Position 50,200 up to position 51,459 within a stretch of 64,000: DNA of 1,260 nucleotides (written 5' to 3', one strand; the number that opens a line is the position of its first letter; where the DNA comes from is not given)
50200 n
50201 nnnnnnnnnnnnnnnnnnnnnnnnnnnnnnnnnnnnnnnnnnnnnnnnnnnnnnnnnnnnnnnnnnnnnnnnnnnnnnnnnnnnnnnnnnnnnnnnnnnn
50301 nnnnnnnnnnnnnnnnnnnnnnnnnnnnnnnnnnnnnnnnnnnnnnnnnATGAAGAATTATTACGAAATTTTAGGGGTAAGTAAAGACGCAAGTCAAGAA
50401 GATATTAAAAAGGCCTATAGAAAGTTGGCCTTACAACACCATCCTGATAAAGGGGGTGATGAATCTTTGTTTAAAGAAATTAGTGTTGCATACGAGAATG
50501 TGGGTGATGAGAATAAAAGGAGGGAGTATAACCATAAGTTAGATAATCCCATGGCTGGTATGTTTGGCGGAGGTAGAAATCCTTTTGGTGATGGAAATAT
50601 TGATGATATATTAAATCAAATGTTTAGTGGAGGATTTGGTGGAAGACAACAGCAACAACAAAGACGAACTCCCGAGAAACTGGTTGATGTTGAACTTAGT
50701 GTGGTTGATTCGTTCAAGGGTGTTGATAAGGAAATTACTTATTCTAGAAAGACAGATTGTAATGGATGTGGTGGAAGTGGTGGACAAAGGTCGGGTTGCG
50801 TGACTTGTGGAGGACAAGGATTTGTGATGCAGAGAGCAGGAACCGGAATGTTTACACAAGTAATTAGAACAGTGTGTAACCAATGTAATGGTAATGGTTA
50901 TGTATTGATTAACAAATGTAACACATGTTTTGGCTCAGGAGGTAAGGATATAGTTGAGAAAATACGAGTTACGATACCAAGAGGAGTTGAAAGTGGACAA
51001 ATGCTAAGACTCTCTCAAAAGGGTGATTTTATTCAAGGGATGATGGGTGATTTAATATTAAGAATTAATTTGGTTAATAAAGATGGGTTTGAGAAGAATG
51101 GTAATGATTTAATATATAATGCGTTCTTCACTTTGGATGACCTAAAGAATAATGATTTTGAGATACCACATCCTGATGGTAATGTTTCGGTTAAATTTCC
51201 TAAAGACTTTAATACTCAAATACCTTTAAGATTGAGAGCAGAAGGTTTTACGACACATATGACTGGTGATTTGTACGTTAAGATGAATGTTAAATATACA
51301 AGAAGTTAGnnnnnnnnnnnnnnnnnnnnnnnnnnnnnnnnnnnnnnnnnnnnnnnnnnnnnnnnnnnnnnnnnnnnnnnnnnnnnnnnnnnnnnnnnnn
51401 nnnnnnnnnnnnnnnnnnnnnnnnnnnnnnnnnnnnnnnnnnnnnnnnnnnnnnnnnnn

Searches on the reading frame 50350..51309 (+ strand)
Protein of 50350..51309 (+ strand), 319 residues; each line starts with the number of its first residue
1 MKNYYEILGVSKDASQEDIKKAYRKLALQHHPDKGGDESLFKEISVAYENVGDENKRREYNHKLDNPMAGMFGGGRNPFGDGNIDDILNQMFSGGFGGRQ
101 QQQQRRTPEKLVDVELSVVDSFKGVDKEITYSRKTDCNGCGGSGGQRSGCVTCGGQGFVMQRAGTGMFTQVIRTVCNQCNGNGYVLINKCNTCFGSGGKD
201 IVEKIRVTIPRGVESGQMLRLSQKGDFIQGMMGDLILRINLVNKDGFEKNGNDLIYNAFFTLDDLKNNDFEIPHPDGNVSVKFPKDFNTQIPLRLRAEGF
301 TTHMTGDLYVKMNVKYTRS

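Call 70: search_protein_families(library=phrogs, proteins=[window:50350-51309:+], max_evalue=0.001)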
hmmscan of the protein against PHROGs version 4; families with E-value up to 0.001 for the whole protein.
window:50350-51309:+ (319 aa): 10 families
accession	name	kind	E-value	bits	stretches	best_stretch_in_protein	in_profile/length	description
phrog_14336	-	unknown function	2.3e-66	225.6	1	2-314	4-328/363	-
phrog_13942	-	unknown function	9.7e-10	39.2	1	6-54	19-67/336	-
phrog_9210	-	unknown function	5e-09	37.1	1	3-55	150-203/204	-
phrog_15863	-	unknown function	1.1e-07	32.5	1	16-59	156-201/312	-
phrog_11153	-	unknown function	2.2e-07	31.9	1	3-39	6-42/337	-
phrog_2778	-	unknown function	2.4e-07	31.7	1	2-62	35-97/239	-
phrog_31004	-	unknown function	5.6e-07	31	1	4-55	3-58/156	-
phrog_127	-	transcription regulation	3.8e-06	27.7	1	122-189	136-202/253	anti-termination protein Q-like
phrog_7739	-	unknown function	0.00016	21.1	1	5-55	12-62/565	-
phrog_3931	-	unknown function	0.00027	22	0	175-199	31-56/59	-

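Call 71: search_dna_similar(query=window:50350-51309:+, collection=phages, mode=protein, max_rows=15)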
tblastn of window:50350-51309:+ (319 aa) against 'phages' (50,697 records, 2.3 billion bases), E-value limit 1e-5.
Records with a match: 65; places in all: 69; records where one place covers at least 80% of the query: 21.
Best place of each record, by identity: <60% 65.
By first word of the organism name: Prevotella 15; Pseudomonas 12; uncultured 9; Acinetobacter 4; Listeria 4; Salmonella 2; Agrobacterium 2; Bacteriophage 2; Tetrasphaera 2; Alteromonas 2; and 9 more.
By host as written in the record: - 18; Prevotella sp. 15; Pseudomonas aeruginosa PAO1 5; Listeria monocytogenes 4; Pseudomonas aeruginosa 4; Agrobacterium tumefaciens C58 2; Tetrasphaera jenkinsii 2; Alteromonas confluentis DSSK2-12 2; and 11 more.
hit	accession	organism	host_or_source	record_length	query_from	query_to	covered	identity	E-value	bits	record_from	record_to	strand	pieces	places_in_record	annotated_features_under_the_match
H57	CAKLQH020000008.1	Acinetobacter phage MD-2021a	not known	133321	2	315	98%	36.0%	1e-41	159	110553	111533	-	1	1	dnaJ: chaperone protein DnaJ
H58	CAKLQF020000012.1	Acinetobacter phage MD-2021a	not known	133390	2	315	98%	36.0%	1e-41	159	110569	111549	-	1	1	dnaJ: chaperone protein DnaJ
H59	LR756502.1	uncultured phage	metagenomic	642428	2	318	99%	32.6%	3e-30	126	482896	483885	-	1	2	record has no annotation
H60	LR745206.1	uncultured phage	metagenomic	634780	2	315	98%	32.9%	8e-34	137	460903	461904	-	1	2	record has no annotation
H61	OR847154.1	Listeria phage LM 4-11-1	Listeria monocytogenes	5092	2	314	98%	32.2%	5e-33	134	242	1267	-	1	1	record has no annotation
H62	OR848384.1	Listeria phage LM 4-14-1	Listeria monocytogenes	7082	2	314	98%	32.2%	5e-33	134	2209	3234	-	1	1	record has no annotation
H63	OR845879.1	Escherichia phage ECO95 1-6-1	Escherichia coli O157:H7 ATCC 43895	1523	2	315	98%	31.8%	1e-30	125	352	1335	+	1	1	record has no annotation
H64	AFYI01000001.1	Salmonella enterica subsp. enterica serovar Infantis str. ...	Homo sapiens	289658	2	315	98%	31.8%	6e-30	125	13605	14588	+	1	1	chaperone protein DnaJ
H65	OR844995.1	Staphylococcus phage SA 1306 Kay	Staphylococcus aureus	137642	2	314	98%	31.8%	3e-29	123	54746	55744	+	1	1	record has no annotation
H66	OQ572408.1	Pseudomonas phage Y6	Pseudomonas aeruginosa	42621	2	315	98%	30.7%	9e-27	116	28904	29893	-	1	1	record has no annotation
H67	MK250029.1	Prevotella phage Lak-C1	Prevotella sp.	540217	1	310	97%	30.5%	8e-20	96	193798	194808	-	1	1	record has no annotation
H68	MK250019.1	Prevotella phage Lak-A2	Prevotella sp.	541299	1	310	97%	30.2%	3e-19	94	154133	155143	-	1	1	record has no annotation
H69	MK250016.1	Prevotella phage Lak-A1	Prevotella sp.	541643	1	310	97%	30.2%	3e-19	94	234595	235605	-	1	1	record has no annotation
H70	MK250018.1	Prevotella phage Lak-A1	Prevotella sp.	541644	1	310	97%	30.2%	3e-19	94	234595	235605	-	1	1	record has no annotation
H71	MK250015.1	Prevotella phage Lak-A1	Prevotella sp.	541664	1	310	97%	30.2%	3e-19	94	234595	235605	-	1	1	record has no annotation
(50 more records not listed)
